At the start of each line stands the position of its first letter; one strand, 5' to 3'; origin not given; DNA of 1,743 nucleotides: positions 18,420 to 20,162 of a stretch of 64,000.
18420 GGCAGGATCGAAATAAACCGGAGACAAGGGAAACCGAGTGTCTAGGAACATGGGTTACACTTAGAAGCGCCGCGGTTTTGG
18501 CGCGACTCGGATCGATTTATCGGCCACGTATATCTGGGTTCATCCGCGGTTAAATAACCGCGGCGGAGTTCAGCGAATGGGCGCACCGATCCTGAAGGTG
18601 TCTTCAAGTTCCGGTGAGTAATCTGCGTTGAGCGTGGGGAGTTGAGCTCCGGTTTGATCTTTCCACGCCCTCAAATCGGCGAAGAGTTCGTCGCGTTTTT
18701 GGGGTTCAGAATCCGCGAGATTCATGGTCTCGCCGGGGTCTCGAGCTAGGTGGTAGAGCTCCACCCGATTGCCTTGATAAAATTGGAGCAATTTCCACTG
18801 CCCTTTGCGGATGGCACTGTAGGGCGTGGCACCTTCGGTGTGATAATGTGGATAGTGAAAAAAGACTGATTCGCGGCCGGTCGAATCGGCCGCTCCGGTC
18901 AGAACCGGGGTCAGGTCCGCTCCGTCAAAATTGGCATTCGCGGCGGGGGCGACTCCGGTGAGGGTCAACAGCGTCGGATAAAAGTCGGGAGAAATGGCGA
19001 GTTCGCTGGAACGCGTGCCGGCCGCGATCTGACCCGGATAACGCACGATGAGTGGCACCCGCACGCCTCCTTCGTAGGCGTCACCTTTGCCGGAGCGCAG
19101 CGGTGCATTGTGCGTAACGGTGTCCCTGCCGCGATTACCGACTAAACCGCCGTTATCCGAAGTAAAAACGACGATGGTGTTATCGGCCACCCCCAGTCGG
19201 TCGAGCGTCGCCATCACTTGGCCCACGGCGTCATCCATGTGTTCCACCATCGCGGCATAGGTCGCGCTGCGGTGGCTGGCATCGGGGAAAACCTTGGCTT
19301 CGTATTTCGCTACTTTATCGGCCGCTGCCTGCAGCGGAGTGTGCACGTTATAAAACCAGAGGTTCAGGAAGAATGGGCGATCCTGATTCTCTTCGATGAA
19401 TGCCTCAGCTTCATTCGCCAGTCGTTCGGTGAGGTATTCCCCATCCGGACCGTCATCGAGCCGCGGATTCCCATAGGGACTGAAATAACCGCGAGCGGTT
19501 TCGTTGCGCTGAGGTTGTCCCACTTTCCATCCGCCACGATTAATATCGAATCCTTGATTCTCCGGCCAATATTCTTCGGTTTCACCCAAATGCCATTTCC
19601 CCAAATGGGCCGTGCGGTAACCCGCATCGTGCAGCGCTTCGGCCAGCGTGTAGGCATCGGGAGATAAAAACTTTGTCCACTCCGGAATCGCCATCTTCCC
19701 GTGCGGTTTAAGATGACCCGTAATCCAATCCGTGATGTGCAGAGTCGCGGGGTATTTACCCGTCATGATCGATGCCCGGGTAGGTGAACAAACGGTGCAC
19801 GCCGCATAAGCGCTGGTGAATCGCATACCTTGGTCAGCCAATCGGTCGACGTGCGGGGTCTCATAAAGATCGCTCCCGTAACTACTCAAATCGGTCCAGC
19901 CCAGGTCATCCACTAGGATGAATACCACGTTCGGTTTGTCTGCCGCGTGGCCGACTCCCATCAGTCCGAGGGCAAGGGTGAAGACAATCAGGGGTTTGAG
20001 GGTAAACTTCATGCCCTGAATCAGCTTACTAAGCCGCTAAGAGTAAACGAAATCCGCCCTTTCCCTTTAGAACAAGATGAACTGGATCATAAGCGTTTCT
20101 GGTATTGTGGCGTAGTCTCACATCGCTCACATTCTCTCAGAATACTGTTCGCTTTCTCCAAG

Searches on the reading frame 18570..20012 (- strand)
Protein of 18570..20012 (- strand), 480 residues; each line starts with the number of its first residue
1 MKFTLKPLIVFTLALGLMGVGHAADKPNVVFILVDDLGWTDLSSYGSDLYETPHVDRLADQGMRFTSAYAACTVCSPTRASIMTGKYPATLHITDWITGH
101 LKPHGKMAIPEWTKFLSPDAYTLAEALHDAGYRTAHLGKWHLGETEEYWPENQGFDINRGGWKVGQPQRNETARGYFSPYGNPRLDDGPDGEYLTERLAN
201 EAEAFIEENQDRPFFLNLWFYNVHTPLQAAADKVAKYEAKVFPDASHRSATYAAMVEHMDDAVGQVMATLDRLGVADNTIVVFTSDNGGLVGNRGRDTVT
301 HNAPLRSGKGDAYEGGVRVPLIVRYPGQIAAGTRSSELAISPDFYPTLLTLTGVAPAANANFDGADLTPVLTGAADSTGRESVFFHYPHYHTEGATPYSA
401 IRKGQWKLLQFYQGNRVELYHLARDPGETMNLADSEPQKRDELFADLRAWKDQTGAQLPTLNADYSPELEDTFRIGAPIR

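Call 45: search_protein_families(library=pfam, proteins=[window:18570-20012:-], max_evalue=0.00001)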
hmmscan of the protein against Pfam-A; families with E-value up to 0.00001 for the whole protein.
window:18570-20012:- (480 aa): 3 families
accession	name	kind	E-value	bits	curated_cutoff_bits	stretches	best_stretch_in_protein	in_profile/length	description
PF00884.28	Sulfatase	-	5.5e-65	220.1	25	1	27-354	1-301/301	Sulfatase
PF16347.10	SGSH_C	-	3.1e-22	79.8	29.3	1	313-437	12-136/154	N-sulphoglucosamine sulphohydrolase, C-terminal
PF01663.27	Phosphodiest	-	4.8e-13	49.9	23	1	29-292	1-224/342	Type I phosphodiesterase / nucleotide pyrophosphatase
